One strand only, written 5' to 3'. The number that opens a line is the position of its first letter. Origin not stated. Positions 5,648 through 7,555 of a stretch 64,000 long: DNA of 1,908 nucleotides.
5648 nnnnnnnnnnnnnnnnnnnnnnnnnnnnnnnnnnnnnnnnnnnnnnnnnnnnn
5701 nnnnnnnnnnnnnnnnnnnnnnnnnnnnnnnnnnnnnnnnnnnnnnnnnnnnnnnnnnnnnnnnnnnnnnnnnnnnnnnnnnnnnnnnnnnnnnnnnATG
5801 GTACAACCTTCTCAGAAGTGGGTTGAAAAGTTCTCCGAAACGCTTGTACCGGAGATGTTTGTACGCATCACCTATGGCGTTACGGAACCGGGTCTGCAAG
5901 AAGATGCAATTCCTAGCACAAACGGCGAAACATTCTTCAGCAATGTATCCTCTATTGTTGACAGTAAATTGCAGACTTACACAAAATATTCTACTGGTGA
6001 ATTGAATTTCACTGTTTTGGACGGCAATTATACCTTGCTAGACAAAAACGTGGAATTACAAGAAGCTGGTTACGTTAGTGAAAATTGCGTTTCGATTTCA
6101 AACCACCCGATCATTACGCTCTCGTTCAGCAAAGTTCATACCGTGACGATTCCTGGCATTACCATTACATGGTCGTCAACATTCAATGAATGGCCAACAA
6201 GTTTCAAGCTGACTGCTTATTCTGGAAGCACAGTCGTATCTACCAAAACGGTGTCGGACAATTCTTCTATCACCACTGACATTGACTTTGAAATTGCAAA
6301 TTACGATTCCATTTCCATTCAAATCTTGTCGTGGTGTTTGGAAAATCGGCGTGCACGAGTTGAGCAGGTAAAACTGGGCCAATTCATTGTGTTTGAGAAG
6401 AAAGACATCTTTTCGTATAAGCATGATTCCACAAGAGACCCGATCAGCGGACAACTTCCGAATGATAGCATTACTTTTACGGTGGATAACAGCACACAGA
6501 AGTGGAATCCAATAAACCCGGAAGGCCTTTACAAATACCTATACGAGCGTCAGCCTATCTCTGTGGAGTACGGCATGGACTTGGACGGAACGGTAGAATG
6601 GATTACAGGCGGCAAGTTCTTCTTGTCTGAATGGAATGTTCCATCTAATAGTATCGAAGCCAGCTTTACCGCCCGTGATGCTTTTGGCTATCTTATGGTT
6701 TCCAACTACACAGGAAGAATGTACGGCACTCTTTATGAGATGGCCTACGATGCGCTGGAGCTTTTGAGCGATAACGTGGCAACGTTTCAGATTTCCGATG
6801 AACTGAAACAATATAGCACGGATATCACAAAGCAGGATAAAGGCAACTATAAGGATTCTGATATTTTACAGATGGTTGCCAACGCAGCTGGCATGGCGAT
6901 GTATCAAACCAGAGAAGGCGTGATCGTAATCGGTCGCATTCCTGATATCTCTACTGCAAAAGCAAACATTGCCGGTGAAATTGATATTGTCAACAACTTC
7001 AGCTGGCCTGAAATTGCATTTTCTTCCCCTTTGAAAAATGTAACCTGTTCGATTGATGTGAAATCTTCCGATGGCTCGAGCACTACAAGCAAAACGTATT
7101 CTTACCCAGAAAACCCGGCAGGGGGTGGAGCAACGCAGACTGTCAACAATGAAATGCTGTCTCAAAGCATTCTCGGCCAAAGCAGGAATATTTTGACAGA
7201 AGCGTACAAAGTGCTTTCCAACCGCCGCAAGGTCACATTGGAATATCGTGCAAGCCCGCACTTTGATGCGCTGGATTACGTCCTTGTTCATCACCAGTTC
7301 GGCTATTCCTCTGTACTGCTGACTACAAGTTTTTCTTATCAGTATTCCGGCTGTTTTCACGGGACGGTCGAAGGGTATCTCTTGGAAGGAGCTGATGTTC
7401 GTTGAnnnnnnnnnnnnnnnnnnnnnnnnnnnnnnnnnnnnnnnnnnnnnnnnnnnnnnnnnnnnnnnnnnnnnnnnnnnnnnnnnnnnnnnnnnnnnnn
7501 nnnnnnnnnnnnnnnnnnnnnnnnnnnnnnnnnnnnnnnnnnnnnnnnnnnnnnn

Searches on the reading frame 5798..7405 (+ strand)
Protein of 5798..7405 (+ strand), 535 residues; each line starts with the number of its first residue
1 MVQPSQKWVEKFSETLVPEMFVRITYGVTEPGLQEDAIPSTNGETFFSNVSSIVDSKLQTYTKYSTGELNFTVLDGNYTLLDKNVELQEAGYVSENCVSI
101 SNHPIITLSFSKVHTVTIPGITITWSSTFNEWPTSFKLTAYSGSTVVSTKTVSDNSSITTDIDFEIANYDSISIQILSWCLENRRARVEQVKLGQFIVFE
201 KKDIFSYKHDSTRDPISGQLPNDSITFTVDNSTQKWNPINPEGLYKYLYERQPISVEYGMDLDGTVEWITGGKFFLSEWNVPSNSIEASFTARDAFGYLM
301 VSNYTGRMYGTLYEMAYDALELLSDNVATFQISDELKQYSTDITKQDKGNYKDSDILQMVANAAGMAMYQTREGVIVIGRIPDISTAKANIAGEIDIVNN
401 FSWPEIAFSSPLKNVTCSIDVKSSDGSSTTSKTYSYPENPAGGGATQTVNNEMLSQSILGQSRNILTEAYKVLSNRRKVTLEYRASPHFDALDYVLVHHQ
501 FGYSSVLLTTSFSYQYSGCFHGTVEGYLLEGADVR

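Call 52: search_protein_families(library=pfam, proteins=[window:5798-7405:+], max_evalue=0.01)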
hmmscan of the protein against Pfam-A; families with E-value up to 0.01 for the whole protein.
window:5798-7405:+ (535 aa): 0 families

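Call 62: search_protein_families(library=phrogs, proteins=[window:5798-7405:+], max_evalue=0.001)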
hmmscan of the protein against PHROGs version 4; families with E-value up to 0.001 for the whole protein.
window:5798-7405:+ (535 aa): 1 family
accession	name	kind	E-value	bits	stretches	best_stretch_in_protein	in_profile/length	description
phrog_13879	-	unknown function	9.3e-71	239.7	1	1-524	1-541/571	-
